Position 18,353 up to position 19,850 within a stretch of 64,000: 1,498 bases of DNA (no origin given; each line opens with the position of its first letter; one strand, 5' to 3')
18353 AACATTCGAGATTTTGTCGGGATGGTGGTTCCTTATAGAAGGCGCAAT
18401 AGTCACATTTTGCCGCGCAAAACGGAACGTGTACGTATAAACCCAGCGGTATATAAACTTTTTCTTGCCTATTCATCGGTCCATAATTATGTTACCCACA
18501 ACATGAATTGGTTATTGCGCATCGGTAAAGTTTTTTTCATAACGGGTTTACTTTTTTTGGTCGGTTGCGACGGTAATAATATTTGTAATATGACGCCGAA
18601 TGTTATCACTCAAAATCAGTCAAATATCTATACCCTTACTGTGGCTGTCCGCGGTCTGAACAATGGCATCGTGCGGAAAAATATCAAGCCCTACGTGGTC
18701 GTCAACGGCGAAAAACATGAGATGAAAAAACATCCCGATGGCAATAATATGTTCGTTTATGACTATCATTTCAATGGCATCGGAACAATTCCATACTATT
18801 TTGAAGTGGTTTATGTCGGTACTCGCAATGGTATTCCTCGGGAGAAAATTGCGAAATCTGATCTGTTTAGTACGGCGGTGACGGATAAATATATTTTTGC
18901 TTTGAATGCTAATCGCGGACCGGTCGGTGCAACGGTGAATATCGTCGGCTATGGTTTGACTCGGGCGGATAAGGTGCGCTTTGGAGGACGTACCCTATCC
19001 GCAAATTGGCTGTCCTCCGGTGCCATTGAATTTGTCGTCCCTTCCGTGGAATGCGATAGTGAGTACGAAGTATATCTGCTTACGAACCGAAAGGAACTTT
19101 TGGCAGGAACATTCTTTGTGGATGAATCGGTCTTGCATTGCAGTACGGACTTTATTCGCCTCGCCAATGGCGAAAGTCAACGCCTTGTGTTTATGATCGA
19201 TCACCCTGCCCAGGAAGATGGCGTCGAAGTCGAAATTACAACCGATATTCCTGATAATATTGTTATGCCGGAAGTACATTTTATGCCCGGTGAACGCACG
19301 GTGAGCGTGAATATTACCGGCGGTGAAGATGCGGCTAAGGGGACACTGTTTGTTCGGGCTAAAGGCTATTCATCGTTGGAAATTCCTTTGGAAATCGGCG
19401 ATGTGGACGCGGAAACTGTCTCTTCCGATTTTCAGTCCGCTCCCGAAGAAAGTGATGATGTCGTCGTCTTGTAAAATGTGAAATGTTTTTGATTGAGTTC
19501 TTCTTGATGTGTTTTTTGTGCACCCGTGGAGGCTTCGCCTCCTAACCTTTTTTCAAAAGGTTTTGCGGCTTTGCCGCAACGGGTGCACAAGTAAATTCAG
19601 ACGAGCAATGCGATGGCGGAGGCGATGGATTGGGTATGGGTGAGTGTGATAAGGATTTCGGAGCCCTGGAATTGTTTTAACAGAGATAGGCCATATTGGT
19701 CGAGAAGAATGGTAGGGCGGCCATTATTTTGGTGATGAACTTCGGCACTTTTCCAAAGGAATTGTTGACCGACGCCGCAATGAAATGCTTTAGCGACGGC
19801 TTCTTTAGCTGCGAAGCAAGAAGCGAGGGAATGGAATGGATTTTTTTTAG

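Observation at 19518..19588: Same four-way-junction architecture built from an unrelated sequence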

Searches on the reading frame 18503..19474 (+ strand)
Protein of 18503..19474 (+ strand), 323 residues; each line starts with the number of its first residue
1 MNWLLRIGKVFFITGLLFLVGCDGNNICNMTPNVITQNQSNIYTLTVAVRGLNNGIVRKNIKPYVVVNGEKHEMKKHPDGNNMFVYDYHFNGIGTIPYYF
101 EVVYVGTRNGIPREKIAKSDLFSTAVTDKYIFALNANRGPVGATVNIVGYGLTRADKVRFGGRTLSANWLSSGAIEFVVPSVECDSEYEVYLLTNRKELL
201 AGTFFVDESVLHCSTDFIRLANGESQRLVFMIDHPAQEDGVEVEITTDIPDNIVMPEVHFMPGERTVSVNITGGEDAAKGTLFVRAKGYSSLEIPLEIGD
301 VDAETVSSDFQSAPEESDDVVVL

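Call 15: find_homologous_proteins(query=window:18503-19471:+)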
Query seq(323 aa) (323 aa): 38 proteins with E <= 0.001 among 1491 candidates.
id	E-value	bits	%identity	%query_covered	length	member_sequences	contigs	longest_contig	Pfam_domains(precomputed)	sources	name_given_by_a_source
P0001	5.5e-215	731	100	100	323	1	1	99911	-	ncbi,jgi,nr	ncbi:MAG: hypothetical protein LBR92_03070 [Puniceicoccales bacterium]|jgi:hypothetical protein|nr:h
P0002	3.9e-168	577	78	100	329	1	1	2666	-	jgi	jgi:hypothetical protein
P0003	1.5e-159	549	77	94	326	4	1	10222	-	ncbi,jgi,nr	ncbi:MAG: hypothetical protein LBF34_00605 [Puniceicoccales bacterium]|jgi:hypothetical protein|nr:h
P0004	5.0e-157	540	75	96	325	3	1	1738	-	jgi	jgi:hypothetical protein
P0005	1.7e-154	532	71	100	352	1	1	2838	-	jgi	jgi:hypothetical protein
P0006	3.6e-152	524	72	95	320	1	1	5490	-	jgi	jgi:hypothetical protein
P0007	8.1e-150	517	73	96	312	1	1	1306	-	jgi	jgi:hypothetical protein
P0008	1.3e-147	509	68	100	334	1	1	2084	-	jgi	jgi:hypothetical protein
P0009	1.0e-145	503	72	94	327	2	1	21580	-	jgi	jgi:hypothetical protein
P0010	1.6e-137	476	62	100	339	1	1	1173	-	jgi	jgi:hypothetical protein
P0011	1.9e-133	463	65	98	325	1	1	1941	PF01833.31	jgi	jgi:hypothetical protein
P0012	1.0e-131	457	60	100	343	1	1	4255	-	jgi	jgi:hypothetical protein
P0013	1.2e-131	457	61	100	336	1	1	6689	-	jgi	jgi:hypothetical protein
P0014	1.9e-130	453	70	86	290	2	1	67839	-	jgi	jgi:hypothetical protein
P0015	1.5e-129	450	63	93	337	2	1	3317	-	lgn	-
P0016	2.4e-129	449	60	100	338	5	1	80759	-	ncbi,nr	ncbi:MAG: hypothetical protein LBG09_00510 [Puniceicoccales bacterium]|nr:hypothetical protein [Puni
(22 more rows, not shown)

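Call 16: find_encoding_contigs(protein=P0001, flank=10000, max_places=3)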
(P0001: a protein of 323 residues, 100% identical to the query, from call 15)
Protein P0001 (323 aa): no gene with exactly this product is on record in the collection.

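Call 17: find_encoding_contigs(protein=P0003, flank=10000, max_places=3)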
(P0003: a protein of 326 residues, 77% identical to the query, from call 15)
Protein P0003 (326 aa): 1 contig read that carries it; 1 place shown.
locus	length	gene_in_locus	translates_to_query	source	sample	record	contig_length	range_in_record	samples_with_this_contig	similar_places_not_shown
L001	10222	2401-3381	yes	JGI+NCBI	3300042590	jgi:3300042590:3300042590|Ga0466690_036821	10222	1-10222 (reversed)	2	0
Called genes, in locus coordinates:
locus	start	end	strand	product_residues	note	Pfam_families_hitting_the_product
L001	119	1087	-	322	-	-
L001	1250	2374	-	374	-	PF04055:Radical_SAM, PF06969:HemN_C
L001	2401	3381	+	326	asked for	-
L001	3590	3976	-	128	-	PF01648:ACPS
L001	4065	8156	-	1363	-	PF03797:Autotransporter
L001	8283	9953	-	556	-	PF08245:Mur_ligase_M, PF02875:Mur_ligase_C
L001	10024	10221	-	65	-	PF04552:Sigma54_DBD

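Call 18: find_encoding_contigs(protein=P0009, flank=10000, max_places=3)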
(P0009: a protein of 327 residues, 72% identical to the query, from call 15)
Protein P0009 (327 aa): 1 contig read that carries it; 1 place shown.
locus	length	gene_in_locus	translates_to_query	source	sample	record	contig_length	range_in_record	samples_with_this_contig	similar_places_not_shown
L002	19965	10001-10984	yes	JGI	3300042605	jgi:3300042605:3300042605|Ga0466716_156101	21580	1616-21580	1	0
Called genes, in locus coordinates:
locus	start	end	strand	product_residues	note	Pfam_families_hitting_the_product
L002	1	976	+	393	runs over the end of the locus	PF00006:ATP-synt_ab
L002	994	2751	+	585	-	-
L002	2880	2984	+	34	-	-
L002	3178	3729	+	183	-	PF07963:N_methyl (weak)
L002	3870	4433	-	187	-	-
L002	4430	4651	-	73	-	-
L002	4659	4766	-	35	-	-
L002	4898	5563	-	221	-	-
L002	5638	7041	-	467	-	PF01743:PolyA_pol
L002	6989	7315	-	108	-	-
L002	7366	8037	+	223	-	PF00625:Guanylate_kin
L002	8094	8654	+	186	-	PF03602:Cons_hypoth95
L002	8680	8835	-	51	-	-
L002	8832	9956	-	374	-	PF04055:Radical_SAM, PF06969:HemN_C (faint)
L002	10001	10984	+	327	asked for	-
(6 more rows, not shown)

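Call 21: find_encoding_contigs(protein=P0014, flank=10000, max_places=3)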
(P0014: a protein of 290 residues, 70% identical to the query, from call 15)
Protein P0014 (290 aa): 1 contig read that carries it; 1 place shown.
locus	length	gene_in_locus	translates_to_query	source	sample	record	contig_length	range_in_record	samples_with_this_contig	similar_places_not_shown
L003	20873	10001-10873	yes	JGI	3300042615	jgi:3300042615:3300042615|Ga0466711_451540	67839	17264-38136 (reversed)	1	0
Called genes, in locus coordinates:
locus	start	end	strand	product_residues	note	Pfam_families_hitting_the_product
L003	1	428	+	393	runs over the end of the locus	PF00006:ATP-synt_ab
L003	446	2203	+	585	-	-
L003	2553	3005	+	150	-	PF07963:N_methyl (weak)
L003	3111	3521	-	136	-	PF09811:Yae1_N (faint), PF22734:NNH2 (weak)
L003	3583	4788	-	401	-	-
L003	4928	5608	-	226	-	-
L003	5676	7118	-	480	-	PF01743:PolyA_pol, PF12627:PolyA_pol_RNAbd (weak)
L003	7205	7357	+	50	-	-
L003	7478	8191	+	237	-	PF00625:Guanylate_kin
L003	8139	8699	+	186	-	PF03602:Cons_hypoth95, PF05175:MTS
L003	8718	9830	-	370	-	PF04055:Radical_SAM, PF06969:HemN_C (weak)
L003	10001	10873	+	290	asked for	-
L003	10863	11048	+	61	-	-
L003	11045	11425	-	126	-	PF01648:ACPS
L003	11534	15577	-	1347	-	PF03797:Autotransporter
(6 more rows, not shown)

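Call 22: find_encoding_contigs(protein=P0016, flank=10000, max_places=3)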
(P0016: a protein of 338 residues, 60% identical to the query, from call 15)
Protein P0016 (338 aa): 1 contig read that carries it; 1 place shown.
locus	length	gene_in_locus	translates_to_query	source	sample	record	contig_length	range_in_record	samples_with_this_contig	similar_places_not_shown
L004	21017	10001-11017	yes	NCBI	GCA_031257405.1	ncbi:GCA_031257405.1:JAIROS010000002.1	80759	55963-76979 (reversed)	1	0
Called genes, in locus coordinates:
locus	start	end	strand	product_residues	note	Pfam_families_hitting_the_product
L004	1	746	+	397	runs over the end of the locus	PF00006:ATP-synt_ab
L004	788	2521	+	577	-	-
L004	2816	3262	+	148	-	PF07963:N_methyl (weak)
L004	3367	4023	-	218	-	-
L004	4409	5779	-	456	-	PF01743:PolyA_pol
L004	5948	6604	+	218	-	PF00625:Guanylate_kin, PF01926:MMR_HSR1 (faint)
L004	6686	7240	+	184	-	PF03602:Cons_hypoth95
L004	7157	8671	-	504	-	-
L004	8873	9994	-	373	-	PF04055:Radical_SAM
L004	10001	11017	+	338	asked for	-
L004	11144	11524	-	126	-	PF01648:ACPS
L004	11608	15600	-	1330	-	PF03797:Autotransporter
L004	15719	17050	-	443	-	PF08245:Mur_ligase_M, PF02875:Mur_ligase_C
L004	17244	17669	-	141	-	PF04552:Sigma54_DBD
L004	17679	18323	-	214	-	PF04963:Sigma54_CBD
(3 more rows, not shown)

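Call 65: search_protein_families(library=pfam, proteins=[window:18503-19474:+])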
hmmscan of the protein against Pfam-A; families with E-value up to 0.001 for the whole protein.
window:18503-19474:+ (323 aa): 1 family
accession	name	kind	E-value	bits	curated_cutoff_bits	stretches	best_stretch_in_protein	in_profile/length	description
PF01833.30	TIG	-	4e-05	24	20.9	1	136-193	8-69/84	IPT/TIG domain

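Call 89: find_encoding_contigs(protein=P0002, flank=3000, max_places=3)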
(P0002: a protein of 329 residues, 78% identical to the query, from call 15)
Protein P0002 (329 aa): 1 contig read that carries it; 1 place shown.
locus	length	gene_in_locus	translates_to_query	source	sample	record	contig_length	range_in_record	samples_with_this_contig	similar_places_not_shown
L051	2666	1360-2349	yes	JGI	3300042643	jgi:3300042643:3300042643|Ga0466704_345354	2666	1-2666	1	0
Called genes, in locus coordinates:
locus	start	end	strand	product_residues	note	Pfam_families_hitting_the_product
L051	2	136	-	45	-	?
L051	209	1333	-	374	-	PF04055:Radical_SAM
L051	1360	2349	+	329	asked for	-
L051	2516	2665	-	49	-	?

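Call 90: find_encoding_contigs(protein=P0006, flank=5000, max_places=3)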
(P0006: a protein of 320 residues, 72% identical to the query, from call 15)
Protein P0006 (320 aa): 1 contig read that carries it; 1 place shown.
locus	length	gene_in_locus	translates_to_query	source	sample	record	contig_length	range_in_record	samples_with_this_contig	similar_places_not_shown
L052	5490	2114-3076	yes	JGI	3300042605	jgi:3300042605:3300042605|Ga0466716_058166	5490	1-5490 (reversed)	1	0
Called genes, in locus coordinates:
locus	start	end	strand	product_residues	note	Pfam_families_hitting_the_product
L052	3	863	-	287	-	?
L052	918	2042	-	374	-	PF04055:Radical_SAM, PF06969:HemN_C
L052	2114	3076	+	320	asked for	-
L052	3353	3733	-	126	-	PF01648:ACPS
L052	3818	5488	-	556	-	?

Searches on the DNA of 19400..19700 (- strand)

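Call 39: build_rna_model(alignment_id=A4, structure=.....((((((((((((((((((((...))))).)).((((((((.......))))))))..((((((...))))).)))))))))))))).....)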
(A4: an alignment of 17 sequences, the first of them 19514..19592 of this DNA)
Model R1 built from alignment A4 (17 sequences, 96 columns); structure: as given.
model positions 80; base pairs 34; branch points 2; effective number of sequences 1.14; information 0.709 bits per position. Calibrated on 0.2 Mb of random sequence (short: E-values are rough).
structure used (alignment columns):
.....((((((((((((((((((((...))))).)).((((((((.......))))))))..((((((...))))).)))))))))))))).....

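Call 40: search_with_rna_model(model_id=R1, source=window, filters=off, max_evalue=10, show_alignments=4)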
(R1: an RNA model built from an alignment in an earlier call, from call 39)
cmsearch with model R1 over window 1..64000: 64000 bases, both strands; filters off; matches with E-value up to 10: 24.
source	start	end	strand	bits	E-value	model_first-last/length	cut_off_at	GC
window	19514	19592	-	92.9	5e-22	1-80/80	no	0.52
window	19514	19592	+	73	8.4e-17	1-80/80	no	0.52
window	723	817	+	38.2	1e-07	1-80/80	no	0.59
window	42739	42829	+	32.2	3.9e-06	1-80/80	no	0.62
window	723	817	-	30.8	9.4e-06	1-80/80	no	0.59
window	53651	53740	+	29.5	2e-05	1-80/80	no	0.63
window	61124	61217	-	28.4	3.9e-05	1-80/80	no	0.67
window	61124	61217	+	27.7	6e-05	1-80/80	no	0.67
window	42739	42829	-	26.4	0.00013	1-80/80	no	0.62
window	62368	62460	+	25.2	0.00027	1-80/80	no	0.66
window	62370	62458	-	25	0.00029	1-80/80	no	0.69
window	53653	53738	-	24.7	0.00036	1-80/80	no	0.65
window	63843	63951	-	20.4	0.0048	1-80/80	no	0.61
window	63917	63985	+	16.4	0.055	1-80/80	no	0.58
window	59427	59463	-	14.3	0.19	1-80/80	no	0.84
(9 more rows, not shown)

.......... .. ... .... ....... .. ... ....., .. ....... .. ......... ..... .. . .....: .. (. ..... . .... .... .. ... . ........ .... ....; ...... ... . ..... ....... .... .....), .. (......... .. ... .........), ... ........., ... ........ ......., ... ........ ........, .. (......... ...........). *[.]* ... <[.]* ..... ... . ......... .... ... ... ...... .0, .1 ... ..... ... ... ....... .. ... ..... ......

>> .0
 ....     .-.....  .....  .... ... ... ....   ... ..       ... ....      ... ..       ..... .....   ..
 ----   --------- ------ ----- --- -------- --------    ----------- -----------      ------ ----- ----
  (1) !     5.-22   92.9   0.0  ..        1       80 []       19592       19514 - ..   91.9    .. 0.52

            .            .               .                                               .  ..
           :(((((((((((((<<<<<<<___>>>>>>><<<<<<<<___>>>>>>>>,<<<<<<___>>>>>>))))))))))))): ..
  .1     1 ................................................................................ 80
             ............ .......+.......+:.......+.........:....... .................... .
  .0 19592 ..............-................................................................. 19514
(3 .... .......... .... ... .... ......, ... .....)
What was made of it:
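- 19516..19590 (.): Whole F1 element: a nested palindrome that folds as a perfect four-way junction on either strand. The covariance model R1 scores it 92.9 bits on the - strand and 73.0 bits on the + strand (call 40).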

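Call 52: search_with_rna_model(model_id=R1, sources=[L001, L002, L003, L004, L047, L048, L006, L008, L010, L014, L016, L017, L018, L021, L022, L025, L026, L005, L011], max_evalue=0.01)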
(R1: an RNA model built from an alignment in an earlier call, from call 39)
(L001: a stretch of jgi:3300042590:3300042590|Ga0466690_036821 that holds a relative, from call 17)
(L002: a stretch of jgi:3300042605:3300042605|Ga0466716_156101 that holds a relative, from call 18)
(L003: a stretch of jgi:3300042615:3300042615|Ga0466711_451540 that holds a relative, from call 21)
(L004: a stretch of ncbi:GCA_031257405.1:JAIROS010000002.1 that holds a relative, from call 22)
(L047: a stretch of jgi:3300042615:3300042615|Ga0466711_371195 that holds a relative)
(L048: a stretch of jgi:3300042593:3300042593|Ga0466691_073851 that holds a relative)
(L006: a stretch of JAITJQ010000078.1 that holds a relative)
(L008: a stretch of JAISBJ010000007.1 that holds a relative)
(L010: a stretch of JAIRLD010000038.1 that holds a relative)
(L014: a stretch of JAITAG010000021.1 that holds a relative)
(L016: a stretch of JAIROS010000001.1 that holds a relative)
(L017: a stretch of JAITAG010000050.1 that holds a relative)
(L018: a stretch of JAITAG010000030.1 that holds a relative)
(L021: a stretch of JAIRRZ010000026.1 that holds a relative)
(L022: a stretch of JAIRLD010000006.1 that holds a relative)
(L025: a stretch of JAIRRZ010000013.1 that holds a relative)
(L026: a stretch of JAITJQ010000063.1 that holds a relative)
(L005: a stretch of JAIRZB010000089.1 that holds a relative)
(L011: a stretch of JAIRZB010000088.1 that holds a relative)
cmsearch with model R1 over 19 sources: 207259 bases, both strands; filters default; matches with E-value up to 0.01: 35.
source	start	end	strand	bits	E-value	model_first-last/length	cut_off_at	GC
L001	3436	3515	+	101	1.2e-23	1-80/80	no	0.51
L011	236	315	-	100.5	1.6e-23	1-80/80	no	0.44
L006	367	446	-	99.5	3e-23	1-80/80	no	0.5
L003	10931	11011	+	97.4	1.1e-22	1-80/80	no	0.48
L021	4289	4367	+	96.5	1.9e-22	1-80/80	no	0.44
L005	2500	2579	+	95.7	2.9e-22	1-80/80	no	0.43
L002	11018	11097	+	94.4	6.6e-22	1-80/80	no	0.5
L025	122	202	+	92.7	1.8e-21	1-80/80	no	0.52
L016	1556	1635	-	88.2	2.7e-20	1-80/80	no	0.46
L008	1571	1650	-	84.3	2.8e-19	1-80/80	no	0.52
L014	3834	3918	+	78.7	8.5e-18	1-80/80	no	0.56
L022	4620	4701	+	78.1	1.2e-17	1-80/80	no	0.51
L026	463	540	-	75.6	5.6e-17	1-80/80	no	0.5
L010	5884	5961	+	74.2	1.3e-16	1-80/80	no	0.53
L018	1265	1342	+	70.7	1.1e-15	1-80/80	no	0.54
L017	1455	1532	+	69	2.9e-15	1-80/80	no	0.5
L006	367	446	+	69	3e-15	1-80/80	no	0.5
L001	3436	3515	-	68.9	3.1e-15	1-80/80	no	0.51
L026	463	540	+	68.5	4e-15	1-80/80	no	0.5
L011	236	315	+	68.4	4.3e-15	1-80/80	no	0.44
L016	1556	1635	+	67.9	5.7e-15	1-80/80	no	0.46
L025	122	202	-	67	1e-14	1-80/80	no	0.52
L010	5884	5961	-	66.9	1e-14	1-80/80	no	0.53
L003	10931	11011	-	66.5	1.3e-14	1-80/80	no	0.48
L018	1265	1342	-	66.1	1.7e-14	1-80/80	no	0.54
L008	1571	1650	+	65.1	3.2e-14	1-80/80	no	0.52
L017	1455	1532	-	64.5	4.3e-14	1-80/80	no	0.5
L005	2500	2579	-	64.5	4.6e-14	1-80/80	no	0.43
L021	4289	4367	-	63.6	7.6e-14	1-80/80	no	0.44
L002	11018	11097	-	61.1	3.5e-13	1-80/80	no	0.5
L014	3834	3918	-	60.4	5.2e-13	1-80/80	no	0.56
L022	4620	4701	-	59.2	1.1e-12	1-80/80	no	0.51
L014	7490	7534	+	27.7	0.00019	1-80/80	no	0.76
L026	5829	5910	+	27.7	0.00019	1-80/80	no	0.71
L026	5754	5830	-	21.2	0.0097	1-80/80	no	0.47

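Call 60: search_with_rna_model(model_id=R1, sources=[L001, L002, L003, L005, L008, L010, L011, L014, L016, L018, L021, L022, L025, L026], max_evalue=2e-15, make_alignment=true)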
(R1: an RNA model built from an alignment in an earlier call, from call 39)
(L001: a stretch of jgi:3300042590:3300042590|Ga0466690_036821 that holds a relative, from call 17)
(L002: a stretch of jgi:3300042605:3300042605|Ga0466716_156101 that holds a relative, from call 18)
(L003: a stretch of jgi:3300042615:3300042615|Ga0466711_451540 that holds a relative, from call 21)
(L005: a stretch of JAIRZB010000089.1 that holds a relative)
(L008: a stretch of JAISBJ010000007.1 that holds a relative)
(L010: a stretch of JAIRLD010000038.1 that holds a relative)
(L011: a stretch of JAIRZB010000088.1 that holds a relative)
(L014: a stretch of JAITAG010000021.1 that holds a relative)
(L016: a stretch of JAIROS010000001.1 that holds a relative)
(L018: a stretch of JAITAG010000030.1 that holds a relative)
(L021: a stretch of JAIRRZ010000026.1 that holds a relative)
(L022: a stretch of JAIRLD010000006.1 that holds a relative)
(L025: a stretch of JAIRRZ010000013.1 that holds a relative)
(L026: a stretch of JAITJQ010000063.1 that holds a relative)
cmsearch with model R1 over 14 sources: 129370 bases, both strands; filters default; matches with E-value up to 2e-15: 15.
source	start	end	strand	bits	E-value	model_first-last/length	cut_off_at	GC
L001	3436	3515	+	101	7.7e-24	1-80/80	no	0.51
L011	236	315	-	100.5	1e-23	1-80/80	no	0.44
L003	10931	11011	+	97.4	6.6e-23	1-80/80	no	0.48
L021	4289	4367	+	96.5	1.2e-22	1-80/80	no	0.44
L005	2500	2579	+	95.7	1.8e-22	1-80/80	no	0.43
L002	11018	11097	+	94.4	4.1e-22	1-80/80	no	0.5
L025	122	202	+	92.7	1.1e-21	1-80/80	no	0.52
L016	1556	1635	-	88.2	1.7e-20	1-80/80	no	0.46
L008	1571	1650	-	84.3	1.8e-19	1-80/80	no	0.52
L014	3834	3918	+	78.7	5.3e-18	1-80/80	no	0.56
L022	4620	4701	+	78.1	7.6e-18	1-80/80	no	0.51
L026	463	540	-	75.6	3.5e-17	1-80/80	no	0.5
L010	5884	5961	+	74.2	7.9e-17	1-80/80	no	0.53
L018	1265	1342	+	70.7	6.6e-16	1-80/80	no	0.54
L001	3436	3515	-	68.9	1.9e-15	1-80/80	no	0.51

Alignment A5: 15 matches aligned to the model, 89 columns, each read 5' to 3' on its own strand. Consensus structure (alignment columns), stored with it:
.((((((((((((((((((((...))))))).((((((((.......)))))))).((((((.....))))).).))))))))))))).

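Call 61: search_with_rna_model(model_id=R1, sources=[L001, L002, L003, L005, L008, L010, L011, L014, L016, L018, L021, L022, L025, L026], max_evalue=1e-15, make_alignment=true)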
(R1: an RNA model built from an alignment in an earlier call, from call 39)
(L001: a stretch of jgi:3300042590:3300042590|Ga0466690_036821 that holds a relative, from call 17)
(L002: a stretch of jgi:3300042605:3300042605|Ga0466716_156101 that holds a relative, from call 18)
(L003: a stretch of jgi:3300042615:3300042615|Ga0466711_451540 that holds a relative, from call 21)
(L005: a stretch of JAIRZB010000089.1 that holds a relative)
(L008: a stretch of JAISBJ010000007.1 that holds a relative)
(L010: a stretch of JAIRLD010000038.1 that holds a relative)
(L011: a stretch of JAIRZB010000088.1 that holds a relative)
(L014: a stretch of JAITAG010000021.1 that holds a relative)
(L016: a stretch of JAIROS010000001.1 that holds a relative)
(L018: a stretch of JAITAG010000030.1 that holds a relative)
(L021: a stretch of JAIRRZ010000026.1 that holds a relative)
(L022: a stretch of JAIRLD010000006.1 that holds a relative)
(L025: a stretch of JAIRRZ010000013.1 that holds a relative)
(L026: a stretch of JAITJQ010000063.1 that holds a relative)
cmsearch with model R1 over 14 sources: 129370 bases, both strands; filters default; matches with E-value up to 1e-15: 14.
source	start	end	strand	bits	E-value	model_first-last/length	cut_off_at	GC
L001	3436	3515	+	101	7.7e-24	1-80/80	no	0.51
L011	236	315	-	100.5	1e-23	1-80/80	no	0.44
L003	10931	11011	+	97.4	6.6e-23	1-80/80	no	0.48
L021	4289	4367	+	96.5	1.2e-22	1-80/80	no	0.44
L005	2500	2579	+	95.7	1.8e-22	1-80/80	no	0.43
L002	11018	11097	+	94.4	4.1e-22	1-80/80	no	0.5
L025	122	202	+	92.7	1.1e-21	1-80/80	no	0.52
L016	1556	1635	-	88.2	1.7e-20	1-80/80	no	0.46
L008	1571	1650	-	84.3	1.8e-19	1-80/80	no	0.52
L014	3834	3918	+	78.7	5.3e-18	1-80/80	no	0.56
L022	4620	4701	+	78.1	7.6e-18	1-80/80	no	0.51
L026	463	540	-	75.6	3.5e-17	1-80/80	no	0.5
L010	5884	5961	+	74.2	7.9e-17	1-80/80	no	0.53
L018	1265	1342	+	70.7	6.6e-16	1-80/80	no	0.54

Alignment A6: 14 matches aligned to the model, 89 columns, each read 5' to 3' on its own strand. Consensus structure (alignment columns), stored with it:
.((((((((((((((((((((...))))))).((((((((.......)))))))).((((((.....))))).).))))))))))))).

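Call 66: search_rna_families(source=window, start=19400, end=19700, threshold=evalue, max_evalue=10)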
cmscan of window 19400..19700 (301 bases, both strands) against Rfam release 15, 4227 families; matches with E-value up to 10: 5.
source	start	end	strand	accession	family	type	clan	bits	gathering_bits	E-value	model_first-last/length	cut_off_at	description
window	19444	19504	+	RF00356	snoR32_R81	Gene; snRNA; snoRNA; CD-box;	-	17.3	45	9.9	1-98/98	no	Small nucleolar RNA R32/R81/Z41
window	19445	19503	+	RF00133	SNORD33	Gene; snRNA; snoRNA; CD-box;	CL00054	16.9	44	2.4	1-85/85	no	Small nucleolar RNA Z195/SNORD33/SNORD32 family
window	19467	19567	+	RF02189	ST7-OT4_3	Gene; lncRNA;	-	13.6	50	0.43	191-302/302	no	ST7 overlapping transcript 4 conserved region 3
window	19448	19497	+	RF01150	sR11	Gene; snRNA; snoRNA; CD-box;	-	12.7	39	5.2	1-57/57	no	Small nucleolar RNA sR11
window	19561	19624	+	RF02950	D12-methyl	Gene; sRNA;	-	12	57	9.5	1-64/64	no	D12-methyl RNA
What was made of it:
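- On Any Rfam RNA family: At E <= 10 there are only noise hits 30 bits or more below their thresholds (call 66).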
